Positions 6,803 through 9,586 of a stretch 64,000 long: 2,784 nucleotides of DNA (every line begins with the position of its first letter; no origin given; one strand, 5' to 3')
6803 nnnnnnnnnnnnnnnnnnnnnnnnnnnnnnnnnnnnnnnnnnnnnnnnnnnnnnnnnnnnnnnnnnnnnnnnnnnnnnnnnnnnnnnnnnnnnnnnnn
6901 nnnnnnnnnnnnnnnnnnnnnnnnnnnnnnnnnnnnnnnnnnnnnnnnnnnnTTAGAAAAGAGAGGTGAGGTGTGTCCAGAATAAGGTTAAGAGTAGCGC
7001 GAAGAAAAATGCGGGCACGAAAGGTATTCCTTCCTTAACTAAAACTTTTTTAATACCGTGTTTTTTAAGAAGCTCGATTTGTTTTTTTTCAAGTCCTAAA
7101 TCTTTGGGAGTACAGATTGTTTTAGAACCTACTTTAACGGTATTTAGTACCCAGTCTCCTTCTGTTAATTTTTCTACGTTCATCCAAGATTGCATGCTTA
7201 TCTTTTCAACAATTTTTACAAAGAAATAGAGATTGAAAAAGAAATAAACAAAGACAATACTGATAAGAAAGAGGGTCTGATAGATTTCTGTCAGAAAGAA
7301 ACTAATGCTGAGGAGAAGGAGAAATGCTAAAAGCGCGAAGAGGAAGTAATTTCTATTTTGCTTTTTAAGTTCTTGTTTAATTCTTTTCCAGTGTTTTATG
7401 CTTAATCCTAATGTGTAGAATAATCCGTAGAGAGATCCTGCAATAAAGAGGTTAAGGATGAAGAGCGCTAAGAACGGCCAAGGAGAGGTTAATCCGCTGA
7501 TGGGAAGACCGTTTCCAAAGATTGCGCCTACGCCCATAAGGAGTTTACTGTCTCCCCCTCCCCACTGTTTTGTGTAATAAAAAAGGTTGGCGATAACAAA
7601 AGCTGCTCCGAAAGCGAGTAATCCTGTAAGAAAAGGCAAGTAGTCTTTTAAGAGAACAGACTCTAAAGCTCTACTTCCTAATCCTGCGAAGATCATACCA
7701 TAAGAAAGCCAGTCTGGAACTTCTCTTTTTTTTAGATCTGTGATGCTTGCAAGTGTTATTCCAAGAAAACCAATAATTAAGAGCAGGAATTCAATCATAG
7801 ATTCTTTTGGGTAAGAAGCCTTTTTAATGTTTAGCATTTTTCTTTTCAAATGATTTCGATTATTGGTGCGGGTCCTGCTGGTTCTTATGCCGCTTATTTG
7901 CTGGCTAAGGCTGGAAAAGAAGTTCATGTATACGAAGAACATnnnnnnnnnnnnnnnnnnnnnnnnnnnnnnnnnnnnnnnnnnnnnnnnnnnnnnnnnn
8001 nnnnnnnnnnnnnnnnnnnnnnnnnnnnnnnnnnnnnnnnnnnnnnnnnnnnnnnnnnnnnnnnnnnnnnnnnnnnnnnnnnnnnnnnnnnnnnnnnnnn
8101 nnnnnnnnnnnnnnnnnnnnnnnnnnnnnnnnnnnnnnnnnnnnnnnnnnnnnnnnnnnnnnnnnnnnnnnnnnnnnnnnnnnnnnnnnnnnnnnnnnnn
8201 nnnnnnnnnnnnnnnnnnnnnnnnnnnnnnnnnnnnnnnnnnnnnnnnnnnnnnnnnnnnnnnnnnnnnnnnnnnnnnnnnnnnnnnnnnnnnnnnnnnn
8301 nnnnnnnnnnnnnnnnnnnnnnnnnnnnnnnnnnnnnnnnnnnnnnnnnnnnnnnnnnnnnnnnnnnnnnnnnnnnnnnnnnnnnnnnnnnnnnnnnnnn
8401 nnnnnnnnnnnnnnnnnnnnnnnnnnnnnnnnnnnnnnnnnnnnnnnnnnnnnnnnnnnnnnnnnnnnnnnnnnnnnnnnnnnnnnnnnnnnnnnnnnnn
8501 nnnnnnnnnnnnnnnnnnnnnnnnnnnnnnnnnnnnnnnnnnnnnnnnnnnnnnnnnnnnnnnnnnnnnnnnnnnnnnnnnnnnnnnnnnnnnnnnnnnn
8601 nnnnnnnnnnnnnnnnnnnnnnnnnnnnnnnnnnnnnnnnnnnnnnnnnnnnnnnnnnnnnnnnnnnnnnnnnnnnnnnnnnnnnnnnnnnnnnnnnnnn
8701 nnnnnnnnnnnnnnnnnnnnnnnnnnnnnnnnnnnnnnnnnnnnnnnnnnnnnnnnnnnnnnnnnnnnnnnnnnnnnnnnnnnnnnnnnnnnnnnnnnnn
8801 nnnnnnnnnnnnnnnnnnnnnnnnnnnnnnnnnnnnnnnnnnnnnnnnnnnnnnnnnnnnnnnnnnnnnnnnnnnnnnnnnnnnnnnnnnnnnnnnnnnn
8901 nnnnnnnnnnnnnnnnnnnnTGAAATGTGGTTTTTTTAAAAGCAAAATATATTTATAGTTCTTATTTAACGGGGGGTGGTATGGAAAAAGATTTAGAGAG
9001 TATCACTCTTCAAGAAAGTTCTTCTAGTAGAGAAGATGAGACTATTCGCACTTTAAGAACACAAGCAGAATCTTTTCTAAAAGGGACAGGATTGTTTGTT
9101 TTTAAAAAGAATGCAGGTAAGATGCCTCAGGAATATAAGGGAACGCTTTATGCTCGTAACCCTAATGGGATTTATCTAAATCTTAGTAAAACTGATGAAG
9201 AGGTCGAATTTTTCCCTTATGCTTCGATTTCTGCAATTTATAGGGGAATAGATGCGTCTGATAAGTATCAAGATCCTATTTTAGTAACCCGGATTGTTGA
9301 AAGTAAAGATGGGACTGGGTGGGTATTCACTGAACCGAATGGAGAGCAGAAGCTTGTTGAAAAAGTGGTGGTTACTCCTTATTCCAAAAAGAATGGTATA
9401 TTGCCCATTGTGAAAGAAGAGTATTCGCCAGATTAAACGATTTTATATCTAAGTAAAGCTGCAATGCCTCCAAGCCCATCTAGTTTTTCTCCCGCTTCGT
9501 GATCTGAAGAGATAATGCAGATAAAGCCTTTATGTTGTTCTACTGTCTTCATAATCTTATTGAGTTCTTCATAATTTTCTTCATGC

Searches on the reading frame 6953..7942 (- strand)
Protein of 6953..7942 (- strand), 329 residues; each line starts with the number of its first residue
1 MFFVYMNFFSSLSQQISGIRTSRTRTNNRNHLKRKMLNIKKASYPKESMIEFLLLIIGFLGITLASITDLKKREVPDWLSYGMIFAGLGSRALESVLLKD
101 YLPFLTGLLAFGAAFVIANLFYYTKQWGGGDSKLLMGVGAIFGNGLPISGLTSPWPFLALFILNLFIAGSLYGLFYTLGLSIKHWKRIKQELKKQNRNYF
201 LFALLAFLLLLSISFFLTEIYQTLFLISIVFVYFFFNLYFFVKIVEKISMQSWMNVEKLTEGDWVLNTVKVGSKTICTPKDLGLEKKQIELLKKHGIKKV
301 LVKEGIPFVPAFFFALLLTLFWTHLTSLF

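Call 15: search_protein_families(library=pfam, proteins=[window:6953-7942:-], max_evalue=0.01)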
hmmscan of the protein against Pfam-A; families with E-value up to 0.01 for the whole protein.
window:6953-7942:- (329 aa): 2 families
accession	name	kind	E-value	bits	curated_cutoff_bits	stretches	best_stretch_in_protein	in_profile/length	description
PF01478.23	Peptidase_A24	-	5.8e-13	49.6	26.5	1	57-174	2-104/104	Type IV leader peptidase family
PF06819.16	Arc_PepC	-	0.0074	16.9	23.4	0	229-269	3-43/110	Archaeal Peptidase A24 C-terminal Domain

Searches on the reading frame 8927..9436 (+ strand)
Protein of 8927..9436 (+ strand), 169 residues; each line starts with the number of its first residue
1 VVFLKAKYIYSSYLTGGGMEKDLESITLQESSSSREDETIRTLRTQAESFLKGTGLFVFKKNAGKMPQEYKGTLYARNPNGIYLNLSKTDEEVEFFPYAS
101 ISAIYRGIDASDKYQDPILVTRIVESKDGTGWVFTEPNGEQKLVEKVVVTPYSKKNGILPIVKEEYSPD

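Call 6: search_protein_families(library=pfam, proteins=[window:8927-9436:+], max_evalue=1)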
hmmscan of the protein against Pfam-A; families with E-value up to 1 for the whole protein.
window:8927-9436:+ (169 aa): 1 family
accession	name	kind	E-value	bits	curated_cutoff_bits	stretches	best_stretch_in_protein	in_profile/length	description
PF21634.3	MOV-10_beta-barrel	-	0.17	11.8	23.6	1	46-89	28-73/88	Helicase MOV-10, beta-barrel domain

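Call 29: search_protein_families(library=phrogs, proteins=[window:8927-9436:+], max_evalue=0.1)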
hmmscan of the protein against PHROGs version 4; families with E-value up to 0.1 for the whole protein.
window:8927-9436:+ (169 aa): 0 families

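Call 91: search_protein_families(library=padloc, proteins=[window:8927-9436:+], max_evalue=0.1)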
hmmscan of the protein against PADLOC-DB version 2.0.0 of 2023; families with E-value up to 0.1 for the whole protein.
window:8927-9436:+ (169 aa): 0 families
